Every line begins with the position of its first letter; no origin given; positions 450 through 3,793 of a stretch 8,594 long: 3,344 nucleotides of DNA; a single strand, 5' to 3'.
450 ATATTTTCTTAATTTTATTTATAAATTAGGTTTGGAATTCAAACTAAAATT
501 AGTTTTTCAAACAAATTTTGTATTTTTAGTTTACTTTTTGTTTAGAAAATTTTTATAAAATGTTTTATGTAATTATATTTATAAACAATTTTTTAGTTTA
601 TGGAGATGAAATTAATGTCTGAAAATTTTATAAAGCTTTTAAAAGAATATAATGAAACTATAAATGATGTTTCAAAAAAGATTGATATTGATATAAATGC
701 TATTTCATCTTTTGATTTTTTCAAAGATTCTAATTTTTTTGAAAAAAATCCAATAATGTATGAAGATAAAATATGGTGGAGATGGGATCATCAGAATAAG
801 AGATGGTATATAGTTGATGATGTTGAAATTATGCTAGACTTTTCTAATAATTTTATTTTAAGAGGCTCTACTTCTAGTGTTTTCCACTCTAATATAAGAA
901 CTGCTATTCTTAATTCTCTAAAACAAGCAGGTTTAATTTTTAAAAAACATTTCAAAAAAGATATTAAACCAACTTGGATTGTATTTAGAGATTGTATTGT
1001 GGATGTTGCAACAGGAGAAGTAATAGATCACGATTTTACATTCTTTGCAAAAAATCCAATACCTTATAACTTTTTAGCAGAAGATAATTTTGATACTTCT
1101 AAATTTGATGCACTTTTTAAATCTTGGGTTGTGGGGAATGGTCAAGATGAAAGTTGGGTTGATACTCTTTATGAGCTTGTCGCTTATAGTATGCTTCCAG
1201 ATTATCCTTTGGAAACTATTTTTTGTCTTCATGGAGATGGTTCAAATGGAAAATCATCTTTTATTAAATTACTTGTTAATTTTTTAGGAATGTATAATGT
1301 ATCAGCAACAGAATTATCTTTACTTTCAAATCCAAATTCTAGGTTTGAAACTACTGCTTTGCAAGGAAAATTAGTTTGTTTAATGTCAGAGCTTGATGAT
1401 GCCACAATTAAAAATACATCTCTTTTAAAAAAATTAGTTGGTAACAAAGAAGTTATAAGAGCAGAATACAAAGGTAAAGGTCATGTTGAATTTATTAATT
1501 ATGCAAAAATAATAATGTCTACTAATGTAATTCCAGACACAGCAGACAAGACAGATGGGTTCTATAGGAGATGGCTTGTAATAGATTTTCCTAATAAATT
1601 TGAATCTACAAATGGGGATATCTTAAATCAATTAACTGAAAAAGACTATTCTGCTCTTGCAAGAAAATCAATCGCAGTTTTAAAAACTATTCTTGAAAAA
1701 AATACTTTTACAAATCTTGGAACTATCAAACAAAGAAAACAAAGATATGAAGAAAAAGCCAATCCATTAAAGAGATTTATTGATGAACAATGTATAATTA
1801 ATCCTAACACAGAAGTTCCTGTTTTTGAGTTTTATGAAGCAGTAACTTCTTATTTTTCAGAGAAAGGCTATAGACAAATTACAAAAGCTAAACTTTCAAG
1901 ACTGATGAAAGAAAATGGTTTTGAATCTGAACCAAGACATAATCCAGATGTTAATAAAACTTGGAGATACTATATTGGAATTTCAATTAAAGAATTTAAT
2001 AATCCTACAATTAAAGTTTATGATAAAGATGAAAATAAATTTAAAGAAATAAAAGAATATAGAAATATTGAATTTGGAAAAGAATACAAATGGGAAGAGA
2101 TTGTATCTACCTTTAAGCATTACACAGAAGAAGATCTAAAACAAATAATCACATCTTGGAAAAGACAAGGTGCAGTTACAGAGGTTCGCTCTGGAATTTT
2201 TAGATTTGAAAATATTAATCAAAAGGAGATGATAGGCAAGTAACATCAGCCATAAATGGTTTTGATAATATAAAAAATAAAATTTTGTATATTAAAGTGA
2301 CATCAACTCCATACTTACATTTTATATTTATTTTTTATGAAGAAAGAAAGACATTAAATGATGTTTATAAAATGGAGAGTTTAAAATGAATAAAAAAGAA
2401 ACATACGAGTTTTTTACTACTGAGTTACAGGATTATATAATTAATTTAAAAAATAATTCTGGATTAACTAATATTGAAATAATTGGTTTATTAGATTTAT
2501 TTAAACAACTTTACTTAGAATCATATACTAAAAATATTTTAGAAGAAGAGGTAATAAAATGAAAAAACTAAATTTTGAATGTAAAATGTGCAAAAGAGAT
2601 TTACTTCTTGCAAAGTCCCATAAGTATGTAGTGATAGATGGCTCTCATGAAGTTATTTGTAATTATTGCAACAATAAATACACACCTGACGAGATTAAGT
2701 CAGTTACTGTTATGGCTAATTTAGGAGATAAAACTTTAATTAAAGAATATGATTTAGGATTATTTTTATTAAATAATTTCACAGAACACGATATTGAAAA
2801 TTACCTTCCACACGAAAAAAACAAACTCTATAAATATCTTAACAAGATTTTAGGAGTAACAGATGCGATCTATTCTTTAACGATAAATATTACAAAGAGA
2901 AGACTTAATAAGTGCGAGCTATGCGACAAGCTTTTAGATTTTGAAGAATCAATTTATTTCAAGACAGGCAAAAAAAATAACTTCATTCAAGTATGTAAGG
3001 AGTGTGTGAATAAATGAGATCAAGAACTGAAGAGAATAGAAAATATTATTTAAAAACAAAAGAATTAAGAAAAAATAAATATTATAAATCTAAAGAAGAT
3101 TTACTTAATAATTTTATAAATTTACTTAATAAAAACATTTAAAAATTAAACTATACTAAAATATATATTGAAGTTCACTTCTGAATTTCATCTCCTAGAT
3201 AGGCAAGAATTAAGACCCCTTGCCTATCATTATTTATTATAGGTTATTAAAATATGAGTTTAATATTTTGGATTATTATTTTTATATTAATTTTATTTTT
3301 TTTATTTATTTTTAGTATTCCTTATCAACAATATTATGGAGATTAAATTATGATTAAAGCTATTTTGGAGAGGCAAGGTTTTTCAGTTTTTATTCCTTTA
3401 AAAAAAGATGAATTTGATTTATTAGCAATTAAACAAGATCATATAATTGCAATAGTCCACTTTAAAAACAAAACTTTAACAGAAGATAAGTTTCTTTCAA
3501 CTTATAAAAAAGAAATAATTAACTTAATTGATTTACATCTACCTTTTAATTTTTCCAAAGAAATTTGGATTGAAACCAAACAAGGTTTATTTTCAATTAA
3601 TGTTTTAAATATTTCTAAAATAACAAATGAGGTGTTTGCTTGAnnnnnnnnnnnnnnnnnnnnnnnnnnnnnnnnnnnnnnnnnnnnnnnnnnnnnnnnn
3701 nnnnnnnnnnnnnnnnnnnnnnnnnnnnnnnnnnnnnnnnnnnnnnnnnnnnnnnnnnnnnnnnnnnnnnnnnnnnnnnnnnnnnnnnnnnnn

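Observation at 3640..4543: Element-encoded minimal A24 prepilin peptidase next to a Flp-like prepilin: a self-contained protease/substrate pair outside any pilus locus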

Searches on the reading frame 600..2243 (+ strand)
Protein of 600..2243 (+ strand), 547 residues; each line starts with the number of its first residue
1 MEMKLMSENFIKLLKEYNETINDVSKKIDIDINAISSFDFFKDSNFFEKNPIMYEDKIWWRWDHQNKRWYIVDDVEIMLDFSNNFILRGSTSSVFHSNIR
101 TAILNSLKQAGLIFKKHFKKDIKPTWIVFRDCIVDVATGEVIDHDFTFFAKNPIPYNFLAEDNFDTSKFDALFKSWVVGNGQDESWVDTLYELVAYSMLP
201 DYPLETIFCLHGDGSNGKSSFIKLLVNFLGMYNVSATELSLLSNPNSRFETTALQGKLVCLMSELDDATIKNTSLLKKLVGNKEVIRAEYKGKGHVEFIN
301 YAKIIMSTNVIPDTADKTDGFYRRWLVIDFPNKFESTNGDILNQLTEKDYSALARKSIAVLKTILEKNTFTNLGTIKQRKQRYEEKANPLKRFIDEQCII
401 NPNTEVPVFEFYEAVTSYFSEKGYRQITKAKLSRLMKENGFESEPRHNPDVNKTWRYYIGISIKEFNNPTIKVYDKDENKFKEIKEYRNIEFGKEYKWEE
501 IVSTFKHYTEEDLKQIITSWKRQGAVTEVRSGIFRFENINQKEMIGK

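Call 3: search_protein_families(library=pfam, proteins=[window:600-2243:+], max_evalue=1)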
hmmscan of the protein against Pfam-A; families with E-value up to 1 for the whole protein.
window:600-2243:+ (547 aa): 3 families
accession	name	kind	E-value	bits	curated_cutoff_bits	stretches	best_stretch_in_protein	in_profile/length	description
PF19263.5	DUF5906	-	3.2e-20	73.3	27.6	1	210-324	1-114/114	Family of unknown function (DUF5906)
PF05272.17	VapE-like_dom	-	7e-07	29.4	25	1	188-333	34-168/217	Virulence-associated protein E-like domain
PF08706.16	D5_N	-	0.00035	21.3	22.4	1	49-170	10-137/145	D5 N terminal like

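Call 5: search_protein_families(library=ncbifam, proteins=[window:600-2243:+], max_evalue=1)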
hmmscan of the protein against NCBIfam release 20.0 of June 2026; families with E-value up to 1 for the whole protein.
window:600-2243:+ (547 aa): 4 families
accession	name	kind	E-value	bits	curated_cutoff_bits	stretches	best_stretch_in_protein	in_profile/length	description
TIGR01613.1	primase_Cterm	subfamily_domain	2.6e-43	148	108.7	1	131-431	7-303/304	phage/plasmid primase, P4 family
NF011296.0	PRK14709.1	subfamily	3.4e-21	75.4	613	1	182-466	182-462/469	hypothetical protein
NF005477.0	PRK07078.1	subfamily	2.8e-17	62.2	1014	1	181-476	467-758/759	hypothetical protein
NF007008.0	PRK09471.1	equivalog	0.11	11.9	388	1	62-142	166-249/306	oligopeptide ABC transporter permease OppB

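Call 6: search_protein_families(library=phrogs, proteins=[window:600-2243:+], max_evalue=0.1)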
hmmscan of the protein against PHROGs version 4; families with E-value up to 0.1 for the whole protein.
window:600-2243:+ (547 aa): 11 families
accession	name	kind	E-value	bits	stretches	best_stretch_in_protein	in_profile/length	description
phrog_864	-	DNA, RNA and nucleotide metabolism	5e-59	201.7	1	52-487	232-650/1064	DNA primase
phrog_1829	-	DNA, RNA and nucleotide metabolism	1e-45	157.1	1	49-470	348-762/772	DNA primase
phrog_1156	-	DNA, RNA and nucleotide metabolism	2.2e-41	143.3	1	116-465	473-827/855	DNA primase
phrog_6088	-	DNA, RNA and nucleotide metabolism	1.2e-40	140.7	1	113-467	416-767/772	DNA primase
phrog_7601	-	unknown function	2.5e-33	116.7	1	187-449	2-263/289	-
phrog_2478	-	DNA, RNA and nucleotide metabolism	3.2e-26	92.7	1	121-469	503-846/854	DNA polymerase/primase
phrog_1883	-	DNA, RNA and nucleotide metabolism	1.7e-23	83.9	1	183-445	469-735/756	DNA helicase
phrog_16213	-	DNA, RNA and nucleotide metabolism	1.2e-17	64.5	1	131-404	320-590/732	DNA primase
phrog_16950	-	DNA, RNA and nucleotide metabolism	1.9e-11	43.6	1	97-427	455-797/843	DNA primase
phrog_2249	-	DNA, RNA and nucleotide metabolism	3.3e-08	33.6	1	184-337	504-651/802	DNA primase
phrog_12939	-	DNA, RNA and nucleotide metabolism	0.0029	18.4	1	182-296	190-301/368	DNA primase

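Call 11: find_encoding_contigs(protein=window:600-2243:+, flank=10000, max_places=10)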
Protein window:600-2243:+ (547 aa): no gene with exactly this product is on record in the collection.

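Call 14: find_related_loci(query=window:600-2243:+, collection=viral_contigs, flank=10000)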
Query window:600-2243:+ (547 aa) in viral_contigs; peptide patterns used: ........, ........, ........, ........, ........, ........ (x = any residue, [..] = any of these).
7 stretches matched a pattern, but none encodes a relative of the query by tblastn (E <= 1e-3).

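Call 90: search_dna_similar(query=window:600-2243:+, collection=phages, mode=protein, max_evalue=0.00001, max_rows=25)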
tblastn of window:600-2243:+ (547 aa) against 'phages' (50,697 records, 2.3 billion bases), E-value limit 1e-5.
Records with a match: 1119; places in all: 1120; records where one place covers at least 80% of the query: 0.
Best place of each record, by identity: <60% 1119.
By first word of the organism name: Streptococcus 484; Mycobacterium 226; Enterococcus 126; Vibrio 56; Bacteriophage 24; Gordonia 20; Lactobacillus 17; Streptomyces 16; Listeria 15; Microbacterium 9; and 50 more.
By host as written in the record: Mycobacterium smegmatis mc2 155 162; Streptococcus thermophilus 102; - 97; Enterococcus faecalis 41; Mycobacterium smegmatis mc#155 34; Vibrio lentus 19; Enterococcus faecium 15; Streptococcus suis 11; and 411 more.
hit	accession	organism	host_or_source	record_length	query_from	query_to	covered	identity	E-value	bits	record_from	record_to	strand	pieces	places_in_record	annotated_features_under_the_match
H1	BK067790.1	Nitrosopumilaceae spindle-shaped virus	marine environment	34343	117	476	66%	26.3%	4e-21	103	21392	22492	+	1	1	ORF21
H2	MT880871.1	Staphylococcus phage PI-Sepi-HH2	Staphylococcus epidermidis HD21-2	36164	119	434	58%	29.9%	1e-28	127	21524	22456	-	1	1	hypothetical protein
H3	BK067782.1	Nitrosopumilaceae spindle-shaped virus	marine environment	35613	100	476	69%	24.9%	2e-19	99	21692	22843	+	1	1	ORF20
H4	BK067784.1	Nitrosopumilaceae spindle-shaped virus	marine environment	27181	100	476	69%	24.8%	2e-20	101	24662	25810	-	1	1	ORF36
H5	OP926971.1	Listeria phage FHC15313-PLM26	Listeria monocytogenes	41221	54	463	75%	22.7%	7e-12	75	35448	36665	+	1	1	P4 family primase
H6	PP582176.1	Enterococcus phage vB_Efm10_KEN22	Enterococcus faecium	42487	124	442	58%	29.1%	3e-25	117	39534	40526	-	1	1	DNA primase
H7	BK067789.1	Nitrosopumilaceae spindle-shaped virus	marine environment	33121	121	464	63%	26.8%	3e-24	114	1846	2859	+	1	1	ORF2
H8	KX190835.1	Bacillus phage vB_BtS_BMBtp15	Bacillus thuringiensis BGSC 4AE1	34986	110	434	59%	27.3%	8e-25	115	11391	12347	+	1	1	primase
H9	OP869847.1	Lacticaseibacillus phage R23.1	Lacticaseibacillus rhamnosus LMG 23277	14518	124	454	61%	26.8%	4e-28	125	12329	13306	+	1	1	hypothetical protein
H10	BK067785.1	Nitrosopumilaceae spindle-shaped virus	seawater microbial community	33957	100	476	69%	23.4%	6e-19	97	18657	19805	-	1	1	ORF41 | ORF40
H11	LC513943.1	Enterococcus phage vB_EfaS-DELF1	Enterococcus faecalis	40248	124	408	52%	30.7%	2e-27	123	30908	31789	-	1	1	DNA primase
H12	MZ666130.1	Enterococcus phage Bp29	Enterococcus faecium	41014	124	408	52%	30.7%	2e-27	123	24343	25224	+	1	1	putative DNA primase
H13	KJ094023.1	Listeria phage LP-101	Listeria monocytogenes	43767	54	434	70%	22.8%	2e-10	70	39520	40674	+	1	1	putative primase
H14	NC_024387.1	Listeria phage LP-101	Listeria monocytogenes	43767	54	434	70%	22.8%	2e-10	70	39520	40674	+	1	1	DNA primase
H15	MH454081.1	Paenibacillus phage LincolnB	Paenibacillus larvae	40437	182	441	48%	33.2%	2e-27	123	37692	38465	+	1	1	DNA primase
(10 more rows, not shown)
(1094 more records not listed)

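Call 91: search_dna_similar(query=window:600-2243:+, collection=plasmids, mode=protein, max_evalue=0.00001, max_rows=25)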
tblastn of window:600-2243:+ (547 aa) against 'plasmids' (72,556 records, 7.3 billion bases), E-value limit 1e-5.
Records with a match: 304; places in all: 348; records where one place covers at least 80% of the query: 0.
Best place of each record, by identity: <60% 304.
By first word of the organism name: Streptomyces 189; Ralstonia 40; Bacillus 16; Clostridium 7; Sulfolobus 4; Streptococcus 4; Loigolactobacillus 3; Pediococcus 2; Halarchaeum 2; Lentilactobacillus 2; and 34 more.
By predicted mobility (MOB-suite, as given by PLSDB): non-mobilizable 207; mobilizable 92; conjugative 5.
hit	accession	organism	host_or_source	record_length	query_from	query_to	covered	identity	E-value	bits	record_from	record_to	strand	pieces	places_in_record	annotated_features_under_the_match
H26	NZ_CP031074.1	Bacillus mycoides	cell culture,soil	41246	59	482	78%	23.8%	2e-11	75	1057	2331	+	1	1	phage/plasmid primase, P4 family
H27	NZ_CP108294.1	Streptomyces sp. NBC_00028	-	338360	59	463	74%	24.1%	2e-11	74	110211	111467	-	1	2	phage/plasmid primase, P4 family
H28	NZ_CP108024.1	Streptomyces sp. NBC_00316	-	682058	59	463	74%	24.0%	7e-10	70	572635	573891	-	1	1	phage/plasmid primase, P4 family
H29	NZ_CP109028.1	Streptomyces sp. NBC_00663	-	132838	59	463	74%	23.8%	7e-11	73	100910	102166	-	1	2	phage/plasmid primase, P4 family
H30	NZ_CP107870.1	Streptomyces sp. NBC_00490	-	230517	59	463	74%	23.8%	4e-12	77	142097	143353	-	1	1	phage/plasmid primase, P4 family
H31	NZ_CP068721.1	Bacillus cereus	Angelica sinensis Dlies,single cell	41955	56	482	78%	22.6%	5e-10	70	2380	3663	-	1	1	phage/plasmid primase, P4 family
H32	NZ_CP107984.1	Streptomyces sp. NBC_00354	-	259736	59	463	74%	23.6%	3e-9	68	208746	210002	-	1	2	phage/plasmid primase, P4 family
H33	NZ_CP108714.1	Streptomyces sp. NBC_01001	-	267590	59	463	74%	23.6%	3e-9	68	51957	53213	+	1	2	phage/plasmid primase, P4 family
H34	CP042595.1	Streptomyces albogriseolus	single cell,soil from Chengdu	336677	59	463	74%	23.4%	4e-12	77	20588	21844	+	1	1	record has no annotation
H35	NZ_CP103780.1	Bacillus toyonensis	cell culture,Commercial plant nursery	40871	59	468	75%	23.0%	1e-11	76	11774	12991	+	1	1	phage/plasmid primase, P4 family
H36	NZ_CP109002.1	Streptomyces sp. NBC_00704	-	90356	59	463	74%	23.1%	4e-10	71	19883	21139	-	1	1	phage/plasmid primase, P4 family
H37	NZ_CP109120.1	Streptomyces sp. NBC_01766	-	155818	59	463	74%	23.1%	3e-8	64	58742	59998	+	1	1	phage/plasmid primase, P4 family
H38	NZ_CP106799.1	Streptomyces sp. HUAS 15-9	microorganism,rhizosphere soil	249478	59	463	74%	23.0%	7e-12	76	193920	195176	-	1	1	phage/plasmid primase, P4 family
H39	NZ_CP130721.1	Streptomyces sp. NBC_01296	-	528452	59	463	74%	23.0%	1e-9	69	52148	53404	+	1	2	phage/plasmid primase, P4 family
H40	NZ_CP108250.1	Streptomyces sp. NBC_00069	-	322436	59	463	74%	23.0%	3e-9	68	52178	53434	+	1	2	phage/plasmid primase, P4 family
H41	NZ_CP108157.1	Streptomyces sp. NBC_00161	-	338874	59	463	74%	23.0%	3e-9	68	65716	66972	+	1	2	phage/plasmid primase, P4 family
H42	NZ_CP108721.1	Streptomyces sp. NBC_00998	-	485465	59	463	74%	23.0%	3e-9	67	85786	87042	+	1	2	phage/plasmid primase, P4 family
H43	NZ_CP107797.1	Streptomyces sp. NBC_00557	-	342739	59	463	74%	23.0%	6e-9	67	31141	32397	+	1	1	phage/plasmid primase, P4 family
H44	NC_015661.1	Parageobacillus thermoglucosidasius C56-YS93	-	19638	133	491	66%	25.9%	2e-16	91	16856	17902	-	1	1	phage/plasmid primase, P4 family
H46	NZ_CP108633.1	Streptomyces sp. NBC_01136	-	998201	59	463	74%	22.9%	9e-11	73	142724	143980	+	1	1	phage/plasmid primase, P4 family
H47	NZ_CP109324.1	Streptomyces sp. NBC_01592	-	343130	59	463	74%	22.8%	2e-9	68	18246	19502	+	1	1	phage/plasmid primase, P4 family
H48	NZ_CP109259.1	Streptomyces sp. NBC_01650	-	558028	59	463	74%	22.8%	2e-9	68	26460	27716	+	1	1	phage/plasmid primase, P4 family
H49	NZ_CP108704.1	Streptomyces sp. NBC_01005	-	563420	59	463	74%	22.8%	2e-9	68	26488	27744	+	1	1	phage/plasmid primase, P4 family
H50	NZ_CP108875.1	Streptomyces sp. NBC_00826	-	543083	59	463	74%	22.8%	2e-9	68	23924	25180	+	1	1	phage/plasmid primase, P4 family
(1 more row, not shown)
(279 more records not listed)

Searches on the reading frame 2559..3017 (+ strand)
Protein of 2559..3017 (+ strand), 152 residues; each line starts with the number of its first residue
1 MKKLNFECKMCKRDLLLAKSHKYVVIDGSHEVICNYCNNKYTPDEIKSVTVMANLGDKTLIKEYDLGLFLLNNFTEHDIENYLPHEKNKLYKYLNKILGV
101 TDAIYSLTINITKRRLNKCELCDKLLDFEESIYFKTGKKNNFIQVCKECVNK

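Call 3: search_protein_families(library=pfam, proteins=[window:2559-3017:+], max_evalue=1)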
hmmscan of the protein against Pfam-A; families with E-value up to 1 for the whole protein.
window:2559-3017:+ (152 aa): 7 families
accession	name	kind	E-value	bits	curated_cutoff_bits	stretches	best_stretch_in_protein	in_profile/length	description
PF04570.20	zf-FLZ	-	0.12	12.3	23.4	1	114-139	11-36/54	zinc-finger of the FCS-type, C2-C2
PF20120.5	DUF6510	-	0.19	12.1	26.4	0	5-39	26-59/86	Family of unknown function (DUF6510)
PF02892.21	zf-BED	-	0.23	11.9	20.6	1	29-44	14-29/44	BED zinc finger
PF13913.12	zf-C2HC_2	-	0.28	11.4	27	1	32-46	3-17/25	zinc-finger of a C2HC-type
PF10276.14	zf-CHCC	-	0.3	11.6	27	1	23-41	19-37/37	Zinc-finger domain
PF12898.13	Stc1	-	0.38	11.8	24.8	1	116-151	51-84/84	Stc1 domain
PF10080.14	FtrD-like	-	0.43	11.2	26.3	1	8-48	37-68/101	Membrane iron-sulfur containing protein FtrD-like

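Call 5: search_protein_families(library=ncbifam, proteins=[window:2559-3017:+], max_evalue=1)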
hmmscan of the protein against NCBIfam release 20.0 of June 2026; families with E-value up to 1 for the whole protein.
window:2559-3017:+ (152 aa): 2 families
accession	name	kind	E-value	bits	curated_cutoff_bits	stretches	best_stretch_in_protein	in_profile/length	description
NF047912.1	ECs_2282_CxxC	subfamily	0.0016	18.3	37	1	5-47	2-43/60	ECs_2282 family putative zinc-binding protein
NF001033.0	PRK00114.1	equivalog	0.054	12.6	244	1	26-47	264-285/297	Hsp33 family molecular chaperone HslO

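Call 6: search_protein_families(library=phrogs, proteins=[window:2559-3017:+], max_evalue=0.1)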
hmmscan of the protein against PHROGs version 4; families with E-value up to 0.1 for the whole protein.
window:2559-3017:+ (152 aa): 3 families
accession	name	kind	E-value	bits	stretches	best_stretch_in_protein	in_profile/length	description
phrog_2255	-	DNA, RNA and nucleotide metabolism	0.0021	18.5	1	88-152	24-87/211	HNH endonuclease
phrog_5602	-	unknown function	0.013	16.1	1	2-41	15-52/60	-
phrog_25945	-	unknown function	0.068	14.5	0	95-132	28-65/108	-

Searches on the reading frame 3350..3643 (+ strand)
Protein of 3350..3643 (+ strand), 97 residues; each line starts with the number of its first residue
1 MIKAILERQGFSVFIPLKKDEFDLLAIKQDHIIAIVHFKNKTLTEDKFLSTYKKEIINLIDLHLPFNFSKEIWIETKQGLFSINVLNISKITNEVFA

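Call 3: search_protein_families(library=pfam, proteins=[window:3350-3643:+], max_evalue=1)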
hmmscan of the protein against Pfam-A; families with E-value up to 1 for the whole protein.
window:3350-3643:+ (97 aa): 0 families

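Call 5: search_protein_families(library=ncbifam, proteins=[window:3350-3643:+], max_evalue=1)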
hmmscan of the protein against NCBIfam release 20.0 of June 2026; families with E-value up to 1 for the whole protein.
window:3350-3643:+ (97 aa): 1 family
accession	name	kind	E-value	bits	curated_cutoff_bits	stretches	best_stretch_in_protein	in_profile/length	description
NF007530.0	PRK10146.1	equivalog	0.012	15.9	142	1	12-92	19-94/144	aminoalkylphosphonate N-acetyltransferase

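Call 6: search_protein_families(library=phrogs, proteins=[window:3350-3643:+], max_evalue=0.1)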
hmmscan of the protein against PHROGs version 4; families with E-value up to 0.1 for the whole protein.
window:3350-3643:+ (97 aa): 0 families
